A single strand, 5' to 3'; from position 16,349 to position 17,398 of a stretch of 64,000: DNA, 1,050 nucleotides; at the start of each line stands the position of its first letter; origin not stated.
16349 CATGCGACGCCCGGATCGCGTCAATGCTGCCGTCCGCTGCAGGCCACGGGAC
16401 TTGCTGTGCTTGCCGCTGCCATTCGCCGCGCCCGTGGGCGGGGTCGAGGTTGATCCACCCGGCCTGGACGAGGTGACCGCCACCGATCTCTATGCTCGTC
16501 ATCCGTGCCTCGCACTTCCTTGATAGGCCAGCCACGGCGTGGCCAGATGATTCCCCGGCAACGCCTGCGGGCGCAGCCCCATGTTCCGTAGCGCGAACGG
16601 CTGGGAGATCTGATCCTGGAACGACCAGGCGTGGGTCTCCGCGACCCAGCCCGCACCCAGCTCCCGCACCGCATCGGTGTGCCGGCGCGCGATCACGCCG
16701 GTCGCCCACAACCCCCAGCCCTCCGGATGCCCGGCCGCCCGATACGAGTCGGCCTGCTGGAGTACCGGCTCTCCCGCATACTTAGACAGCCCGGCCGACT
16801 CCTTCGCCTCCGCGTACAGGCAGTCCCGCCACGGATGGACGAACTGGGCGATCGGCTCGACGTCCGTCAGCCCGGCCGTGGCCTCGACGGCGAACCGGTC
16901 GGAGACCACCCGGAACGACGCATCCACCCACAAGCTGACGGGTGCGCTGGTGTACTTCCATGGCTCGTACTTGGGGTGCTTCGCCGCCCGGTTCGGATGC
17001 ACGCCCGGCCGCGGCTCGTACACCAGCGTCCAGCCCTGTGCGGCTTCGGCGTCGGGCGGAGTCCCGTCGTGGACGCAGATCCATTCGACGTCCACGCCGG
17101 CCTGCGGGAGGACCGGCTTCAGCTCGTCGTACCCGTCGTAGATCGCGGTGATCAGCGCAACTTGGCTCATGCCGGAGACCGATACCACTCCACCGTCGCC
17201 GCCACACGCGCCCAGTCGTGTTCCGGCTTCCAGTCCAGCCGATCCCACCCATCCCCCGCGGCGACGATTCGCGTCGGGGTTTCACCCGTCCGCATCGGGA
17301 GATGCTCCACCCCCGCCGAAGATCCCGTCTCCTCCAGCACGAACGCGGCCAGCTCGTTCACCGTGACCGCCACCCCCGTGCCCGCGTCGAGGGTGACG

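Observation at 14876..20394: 5.5-kb deoxysugar biosynthesis / glycosyltransferase cassette wedged between terS and terL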

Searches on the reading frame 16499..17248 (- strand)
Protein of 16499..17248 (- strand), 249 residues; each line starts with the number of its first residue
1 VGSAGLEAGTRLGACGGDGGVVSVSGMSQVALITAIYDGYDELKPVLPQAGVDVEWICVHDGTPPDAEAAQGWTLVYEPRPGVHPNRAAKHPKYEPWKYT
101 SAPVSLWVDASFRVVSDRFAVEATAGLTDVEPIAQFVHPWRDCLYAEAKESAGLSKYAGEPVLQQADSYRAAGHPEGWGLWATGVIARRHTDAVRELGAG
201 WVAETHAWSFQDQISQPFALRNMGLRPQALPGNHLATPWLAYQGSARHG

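Call 10: search_protein_families(library=pfam, proteins=[window:16499-17248:-], max_evalue=0.01)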
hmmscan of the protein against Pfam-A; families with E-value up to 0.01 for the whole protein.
window:16499-17248:- (249 aa): 1 family
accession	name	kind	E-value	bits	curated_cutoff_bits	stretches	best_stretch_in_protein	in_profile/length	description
PF04765.19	TOD1_MUCI70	-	1.1e-05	25.3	21.4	1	90-223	147-289/314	TOD1/MUCI70, glycosyltransferase-like domain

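Call 13: search_protein_families(library=phrogs, proteins=[window:16499-17248:-], max_evalue=0.001)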
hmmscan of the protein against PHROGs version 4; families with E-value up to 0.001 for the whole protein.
window:16499-17248:- (249 aa): 1 family
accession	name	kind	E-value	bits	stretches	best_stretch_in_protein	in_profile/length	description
phrog_26101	-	moron, auxiliary metabolic gene and host takeover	3.9e-06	27.3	1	29-220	3-186/407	glycosyltransferase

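Call 45: search_protein_families(library=ncbifam, proteins=[window:16499-17170:-], max_evalue=0.001)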
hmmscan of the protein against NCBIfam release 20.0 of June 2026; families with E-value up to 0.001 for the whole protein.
window:16499-17170:- (223 aa): 0 families

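Call 85: search_solved_structures(query=window:16499-17170:-, max_evalue=0.1)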
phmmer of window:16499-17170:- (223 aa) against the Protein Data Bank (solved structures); distinct sequences matched with E-value up to 0.1: 0.

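Call 95: find_homologous_proteins(query=window:16499-17170:-, max_evalue=0.001)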
Query window:16499-17170:- (223 aa): 641 proteins with E <= 0.001 among 944 candidates; the best 120 are listed.
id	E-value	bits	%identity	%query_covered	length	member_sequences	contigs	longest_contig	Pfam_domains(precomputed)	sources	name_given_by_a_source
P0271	1.1e-135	469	90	100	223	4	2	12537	PF04765.20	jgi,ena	-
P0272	4.2e-131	454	86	100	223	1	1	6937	PF04765.20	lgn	-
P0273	1.9e-130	452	86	100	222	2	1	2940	PF04765.20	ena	-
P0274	1.9e-130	452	87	100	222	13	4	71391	PF04765.20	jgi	jgi:alkaline ceramidase TOD1/glycosyltransferase MUCI70-like protein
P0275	2.3e-130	452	86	100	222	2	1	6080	PF04765.20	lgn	-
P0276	2.5e-130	451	86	100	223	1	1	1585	PF04765.20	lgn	-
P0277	7.0e-130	450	86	100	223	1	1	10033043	PF04765.20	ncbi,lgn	ncbi:glycosyltransferase domain-containing protein [Streptomyces sp. YKOK-I1]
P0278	1.7e-129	449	85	100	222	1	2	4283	PF04765.20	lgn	-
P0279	7.9e-129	446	85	100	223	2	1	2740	PF04765.20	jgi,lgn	jgi:hypothetical protein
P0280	2.5e-128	445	84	100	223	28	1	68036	-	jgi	jgi:hypothetical protein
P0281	7.3e-128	443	85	100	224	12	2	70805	PF04765.20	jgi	jgi:hypothetical protein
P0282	1.8e-127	442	84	100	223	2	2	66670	PF04765.20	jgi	-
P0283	1.9e-127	442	84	100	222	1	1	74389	PF04765.20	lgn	-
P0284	7.3e-127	440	84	100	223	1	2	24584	PF04765.20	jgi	jgi:hypothetical protein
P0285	1.3e-126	439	85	100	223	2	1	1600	PF04765.20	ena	-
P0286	2.1e-126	439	86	100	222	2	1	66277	PF04765.20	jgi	jgi:hypothetical protein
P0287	6.9e-126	437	85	100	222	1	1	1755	PF04765.20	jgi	jgi:hypothetical protein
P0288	1.9e-125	435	82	100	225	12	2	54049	PF04765.20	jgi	jgi:hypothetical protein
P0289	5.8e-125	434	83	100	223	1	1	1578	PF04765.20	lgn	-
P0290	9.5e-125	433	83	100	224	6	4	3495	PF04765.20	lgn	-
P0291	2.1e-124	432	83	100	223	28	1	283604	PF04765.20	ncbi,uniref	ncbi:glycosyltransferase domain-containing protein [Streptomyces sp. NPDC093591]|uniref:glycosyltran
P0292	6.1e-124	430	83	100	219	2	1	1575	PF04765.20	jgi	jgi:hypothetical protein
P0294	1.4e-123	429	84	100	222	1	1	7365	PF04765.20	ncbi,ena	-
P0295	4.8e-123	428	82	100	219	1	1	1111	PF04765.20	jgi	jgi:hypothetical protein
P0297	1.9e-122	426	82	100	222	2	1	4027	PF04765.20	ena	-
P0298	2.4e-122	425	82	100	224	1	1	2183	PF04765.20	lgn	-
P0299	3.4e-122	425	82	100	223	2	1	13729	PF04765.20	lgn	-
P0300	5.1e-122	424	84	100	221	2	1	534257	PF04765.20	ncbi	-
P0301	7.6e-122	424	83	100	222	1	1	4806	PF04765.20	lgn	-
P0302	1.7e-121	422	81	100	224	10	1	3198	PF04765.20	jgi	jgi:hypothetical protein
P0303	6.8e-121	420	81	100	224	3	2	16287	PF04765.20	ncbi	-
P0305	3.7e-120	418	83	100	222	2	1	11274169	PF04765.20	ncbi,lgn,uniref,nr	ncbi:DUF616 domain-containing protein [Streptomyces sp. NBC_01352]|uniref:glycosyltransferase domain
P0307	7.8e-120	417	82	100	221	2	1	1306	PF04765.20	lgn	-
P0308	7.9e-120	417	82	100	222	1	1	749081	PF04765.20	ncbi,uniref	ncbi:glycosyltransferase domain-containing protein [Streptomyces canus]|uniref:glycosyltransferase d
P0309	1.4e-119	416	81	100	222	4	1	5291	PF04765.20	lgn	-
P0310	3.7e-119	415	83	100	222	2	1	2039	PF04765.20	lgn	-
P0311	1.1e-118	413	81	100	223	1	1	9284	PF04765.20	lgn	-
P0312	1.2e-118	413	80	100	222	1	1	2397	PF04765.20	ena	-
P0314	2.2e-118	412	81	100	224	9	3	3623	PF04765.20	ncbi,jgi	jgi:hypothetical protein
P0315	2.5e-118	412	79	100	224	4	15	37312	PF04765.20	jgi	jgi:hypothetical protein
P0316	1.1e-117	410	79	100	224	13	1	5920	PF04765.20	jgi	jgi:hypothetical protein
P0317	2.1e-117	409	80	100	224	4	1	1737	PF04765.20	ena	-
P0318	2.8e-117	409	80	100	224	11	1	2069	PF04765.20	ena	-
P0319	2.8e-117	409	80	100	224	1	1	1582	PF04765.20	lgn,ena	-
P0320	2.9e-117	409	78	100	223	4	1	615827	PF04765.20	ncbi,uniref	ncbi:glycosyltransferase domain-containing protein [Streptomyces lacrimifluminis]|uniref:glycosyltra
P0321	4.0e-117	408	78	100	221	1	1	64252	PF04765.20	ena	-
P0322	1.5e-116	406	78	100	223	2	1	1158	PF04765.20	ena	-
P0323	1.9e-116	406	78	100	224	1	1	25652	PF04765.20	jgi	jgi:hypothetical protein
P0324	2.1e-116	406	79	100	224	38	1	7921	PF04765.20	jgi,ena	jgi:hypothetical protein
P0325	6.9e-116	404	78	100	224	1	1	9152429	PF04765.20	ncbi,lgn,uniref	ncbi:DUF616 domain-containing protein [Streptomyces sp. B21-105]|uniref:glycosyltransferase domain-c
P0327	5.7e-115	401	78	100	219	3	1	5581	PF04765.20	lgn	-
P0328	1.8e-114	399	78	100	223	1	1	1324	PF04765.20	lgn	-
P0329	4.7e-114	398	78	100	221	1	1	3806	PF04765.20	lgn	-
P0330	1.1e-113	397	77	100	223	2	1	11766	PF04765.20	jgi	jgi:alkaline ceramidase TOD1/glycosyltransferase MUCI70-like protein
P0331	1.7e-113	396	77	100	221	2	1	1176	PF04765.20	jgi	jgi:hypothetical protein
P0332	2.4e-113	396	76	100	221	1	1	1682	PF04765.20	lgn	-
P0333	2.7e-113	396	75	100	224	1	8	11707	PF04765.20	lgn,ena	-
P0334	2.7e-113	396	75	100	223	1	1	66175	PF04765.20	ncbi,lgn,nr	ncbi:MAG: DUF616 domain-containing protein [Streptomyces sp.]|nr:DUF616 domain-containing protein [S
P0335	4.1e-113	395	77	100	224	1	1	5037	PF04765.20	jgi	jgi:hypothetical protein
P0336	8.6e-113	394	77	100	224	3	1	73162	PF04765.20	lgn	-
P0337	1.6e-112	393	75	100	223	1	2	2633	PF04765.20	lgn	-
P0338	7.2e-112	391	79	100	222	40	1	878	PF04765.20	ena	-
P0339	7.3e-112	391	76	100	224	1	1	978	PF04765.20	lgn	-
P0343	3.3e-111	389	75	100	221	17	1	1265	PF04765.20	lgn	-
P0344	4.0e-111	389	76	100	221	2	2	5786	PF04765.20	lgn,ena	-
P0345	6.1e-111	388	74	100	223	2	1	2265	PF04765.20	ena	-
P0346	6.2e-111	388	76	100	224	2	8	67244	PF04765.20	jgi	-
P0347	2.9e-110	386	75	100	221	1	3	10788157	PF04765.20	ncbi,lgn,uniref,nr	ncbi:glycosyltransferase domain-containing protein [Streptomyces caniscabiei]|uniref:glycosyltransfe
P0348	5.2e-110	385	75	100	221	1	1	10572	PF04765.20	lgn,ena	-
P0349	8.3e-110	384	75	100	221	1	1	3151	PF04765.20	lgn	-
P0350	1.7e-109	383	74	100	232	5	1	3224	PF04765.20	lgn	-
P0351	1.8e-109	383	74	100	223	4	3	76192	PF04765.20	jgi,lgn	jgi:hypothetical protein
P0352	1.6e-108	380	74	100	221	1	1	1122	PF04765.20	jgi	-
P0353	1.6e-108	380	74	100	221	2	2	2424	PF04765.20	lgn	-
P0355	2.2e-108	380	75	100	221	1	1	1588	PF04765.20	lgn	-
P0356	2.7e-108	379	74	100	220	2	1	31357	PF04765.20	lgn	-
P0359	3.5e-108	379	75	100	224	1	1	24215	PF04765.20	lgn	-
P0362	8.2e-108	378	74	100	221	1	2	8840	PF04765.20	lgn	-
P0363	1.0e-107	377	73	100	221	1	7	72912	PF04765.20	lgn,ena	-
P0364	1.2e-107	377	73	100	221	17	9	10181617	PF04765.20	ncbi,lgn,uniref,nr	ncbi:glycosyltransferase domain-containing protein [Streptomyces scabiei]|uniref:glycosyltransferase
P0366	5.0e-107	375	74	100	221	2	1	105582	PF04765.20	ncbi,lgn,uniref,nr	ncbi:glycosyltransferase domain-containing protein [Streptomyces europaeiscabiei]|uniref:glycosyltra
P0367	9.4e-107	374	73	100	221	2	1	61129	PF04765.20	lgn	-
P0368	1.1e-106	374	73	100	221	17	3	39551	PF04765.20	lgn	-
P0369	2.1e-106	373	74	100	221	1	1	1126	PF04765.20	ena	-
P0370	2.3e-106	373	71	100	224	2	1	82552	PF04765.20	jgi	jgi:hypothetical protein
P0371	3.3e-106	372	73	100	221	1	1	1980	PF04765.20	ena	-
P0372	4.1e-106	372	72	100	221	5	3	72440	PF04765.20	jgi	jgi:hypothetical protein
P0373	4.9e-106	372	73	100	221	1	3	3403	PF04765.20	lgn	-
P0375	2.2e-105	370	73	100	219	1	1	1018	PF04765.20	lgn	-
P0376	1.5e-104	367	72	100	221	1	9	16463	PF04765.20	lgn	-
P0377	1.7e-104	367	71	100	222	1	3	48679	PF04765.20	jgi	jgi:hypothetical protein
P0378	3.5e-104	366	73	100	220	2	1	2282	PF04765.20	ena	-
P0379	6.0e-104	365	72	100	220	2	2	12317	PF04765.20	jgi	jgi:hypothetical protein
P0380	2.1e-103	363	72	99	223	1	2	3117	PF04765.20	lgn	-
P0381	6.4e-103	362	70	100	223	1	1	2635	PF04765.20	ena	-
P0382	6.4e-103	362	71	100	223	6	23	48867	PF04765.20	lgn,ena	-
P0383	1.4e-102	361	74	100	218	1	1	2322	PF04765.20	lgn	-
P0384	3.8e-102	359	67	100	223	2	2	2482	PF04765.20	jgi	jgi:hypothetical protein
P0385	5.5e-102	359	72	100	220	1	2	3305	PF04765.20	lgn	-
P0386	7.6e-101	355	70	100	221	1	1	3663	PF04765.20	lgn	-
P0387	1.2e-100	354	71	100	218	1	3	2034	PF04765.20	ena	-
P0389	5.3e-100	352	70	100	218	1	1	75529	PF04765.20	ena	-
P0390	1.1e-99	351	65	100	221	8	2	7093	PF04765.20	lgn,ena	-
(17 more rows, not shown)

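Call 96: find_related_loci(query=window:16499-17170:-, collection=genome_contigs, flank=8000)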
Query window:16499-17170:- (223 aa) in genome_contigs; peptide patterns used: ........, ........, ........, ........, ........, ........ (x = any residue, [..] = any of these).
62 stretches matched a pattern; 9 encode a relative of the query (tblastn E <= 1e-3); 9 distinct loci.
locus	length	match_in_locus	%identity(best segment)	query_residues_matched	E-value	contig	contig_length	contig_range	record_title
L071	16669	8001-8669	83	1-223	3e-125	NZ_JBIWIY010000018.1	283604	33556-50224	Streptomyces sp. NPDC093591 NPDC093591_178_B10.ctg-0018, whole genome shotgun sequence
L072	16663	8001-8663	75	1-223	2e-111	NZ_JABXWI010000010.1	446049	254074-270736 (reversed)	Streptomyces caniscabiei strain NE06-02D NODE_10_length_446049_cov_35.878630, whole genome shotgun sequence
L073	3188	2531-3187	74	1-221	4e-111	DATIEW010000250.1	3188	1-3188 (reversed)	MAG TPA_asm: Vicinamibacterales bacterium isolate SMAG_U16379 k141_1358514, whole genome shotgun sequence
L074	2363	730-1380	60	2-222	5e-86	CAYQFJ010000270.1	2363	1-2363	MAG TPA_asm: uncultured Actinotalea sp. isolate SRP263527_co1_49 genome assembly, contig: NODE_48182_length_2363_cov_10.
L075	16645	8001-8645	56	2-222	1e-75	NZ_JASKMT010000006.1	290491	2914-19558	Streptomyces sp. 549 Scaffold6, whole genome shotgun sequence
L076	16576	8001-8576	35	8-199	4e-26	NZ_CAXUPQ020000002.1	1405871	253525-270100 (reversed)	Pararhizobium sp. LjRoot255 LJR255c2, whole genome shotgun sequence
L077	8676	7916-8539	35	3-217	1e-28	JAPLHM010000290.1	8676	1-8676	MAG: Chloroflexota bacterium isolate LacPavin_0920_SED4_MAG_55_37 LacPavin_0920_SED4_scaffold_108628, whole genome shotg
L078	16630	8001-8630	28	3-214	1e-20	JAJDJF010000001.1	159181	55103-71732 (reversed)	Desulfovibrio sp. OttesenSCG-928-C06 AH-928-C06_NODE_1, whole genome shotgun sequence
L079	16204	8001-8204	34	122-194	2e-4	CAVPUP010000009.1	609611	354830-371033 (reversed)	MAG: uncultured Alphaproteobacteria bacterium isolate MFD10113.bin.2.132 genome assembly, contig: contig_7589, whole gen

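Call 116: predict_structure(alignment_id=A5)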
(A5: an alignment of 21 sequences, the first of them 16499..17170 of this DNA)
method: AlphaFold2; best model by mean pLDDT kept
length: 223 residues; sequences in the alignment: 21
mean_pLDDT: 85.1   pTM: 0.86
mean pLDDT of the five models: 85.1, 83.6, 81.7, 78.6, 76.0
residues with pLDDT >= 90: 90; 70-90: 109; 50-70: 23; < 50: 1
segments of 3 or more residues with pLDDT < 50: none
pLDDT, mean of each block of 10 residues (from residue 1): 93 84 97 82 85 87 90 97 92 95 93 65 78 83 79 67 97 90 79 88 81 81 55
secondary structure, 60 per line:
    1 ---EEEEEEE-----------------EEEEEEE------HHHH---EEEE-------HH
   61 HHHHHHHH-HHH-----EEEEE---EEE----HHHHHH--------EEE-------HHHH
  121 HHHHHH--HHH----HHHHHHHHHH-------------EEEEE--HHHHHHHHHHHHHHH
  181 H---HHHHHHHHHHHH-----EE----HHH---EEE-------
elements in order: E4-10 E28-34 H41-44 E48-51 H59-68 E78-82 E86-88 H93-98 E107-109 H117-126 H136-145 E159-163 H166-181 H185-196 E214-216

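Call 118: fold_search(model_id=the predicted structure, library=pdb)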
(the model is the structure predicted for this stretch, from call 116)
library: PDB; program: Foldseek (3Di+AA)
matches with E <= 10: 1109; with E <= 0.001: 287
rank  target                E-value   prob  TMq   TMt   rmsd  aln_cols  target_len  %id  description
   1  8tjc_A                2.5e-06  1.00  0.51  0.37   7.0       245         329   13  Structure of human beta 1,3-N-acetylglucosaminyltransferase 2 with compound 8a (released 2023-12-06)
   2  8tic_A                2.8e-06  1.00  0.53  0.38   6.0       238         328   13  Structure of human beta 1,3-N-acetylglucosaminyltransferase 2 with compound 1 (released 2023-12-06)
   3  8tjc_B                3.4e-06  1.00  0.49  0.35   6.4       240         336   14  Structure of human beta 1,3-N-acetylglucosaminyltransferase 2 with compound 8a (released 2023-12-06)
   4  6wmn_B                3.6e-06  1.00  0.51  0.37   6.3       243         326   14  Human poly-N-acetyl-lactosamine synthase structure demonstrates a modular assembly of catalytic subsites for GT-A glyc (released 2020-12-02)
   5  7jho_B                3.9e-06  1.00  0.53  0.38   5.9       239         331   13  Structure of human beta 1,3-N-acetylglucosaminyltransferase 2 with UDP (released 2020-11-18)
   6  6wmn_C                4.1e-06  1.00  0.51  0.37   6.2       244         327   15  Human poly-N-acetyl-lactosamine synthase structure demonstrates a modular assembly of catalytic subsites for GT-A glyc (released 2020-12-02)
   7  3i0f_A                4.1e-06  1.00  0.47  0.40   7.0       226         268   11  Crystal structure of GTB C80S/C196S + UDP + H antigen (released 2010-08-11)
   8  7jhi_C                4.4e-06  1.00  0.50  0.36   6.7       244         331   13  Structure of human beta 1,3-N-acetylglucosaminyltransferase 2 iodide-derivative (released 2020-11-18)
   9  3sx7                  4.4e-06  1.00  0.49  0.40   6.7       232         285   12  Crystal structure of ABBA+UDP+Gal with Glycerol as the cryoprotectant (released 2012-02-29)
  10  3v0l                  4.7e-06  1.00  0.51  0.43   7.0       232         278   12  Crystal structure of the Fucosylgalactoside alpha N-acetylgalactosaminyltransferase (GTA, cisAB mutant L266G, G268A) in  (released 2013-01-23)
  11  8tic_B                6.5e-06  1.00  0.54  0.39   5.8       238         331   14  Structure of human beta 1,3-N-acetylglucosaminyltransferase 2 with compound 1 (released 2023-12-06)
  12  2vxm_A                6.5e-06  1.00  0.55  0.47   6.0       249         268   12  Screening a Limited Structure-based Library Identifies UDP-GalNAc- Specific Mutants of alpha-1,3 Galactosyltransferase (released 2008-09-23)
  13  2rj6                  6.5e-06  1.00  0.53  0.43   6.8       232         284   12  B-specific alpha-1,3-galactosyltransferase G176R S235G mutant (AABB) + H-antigen disaccharide (released 2008-02-05)
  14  7jhn_A                6.9e-06  1.00  0.52  0.38   6.0       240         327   13  Structure of human beta 1,3-N-acetylglucosaminyltransferase 2 with UDP and trisaccharide GlcNAc-beta1-3Gal-beta1-4GlcN (released 2020-11-18)
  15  3sx5                  6.9e-06  1.00  0.51  0.42   6.6       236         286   11  Crystal structure of AABB+UDP+Gal with MPD as the cryoprotectant (released 2012-02-29)
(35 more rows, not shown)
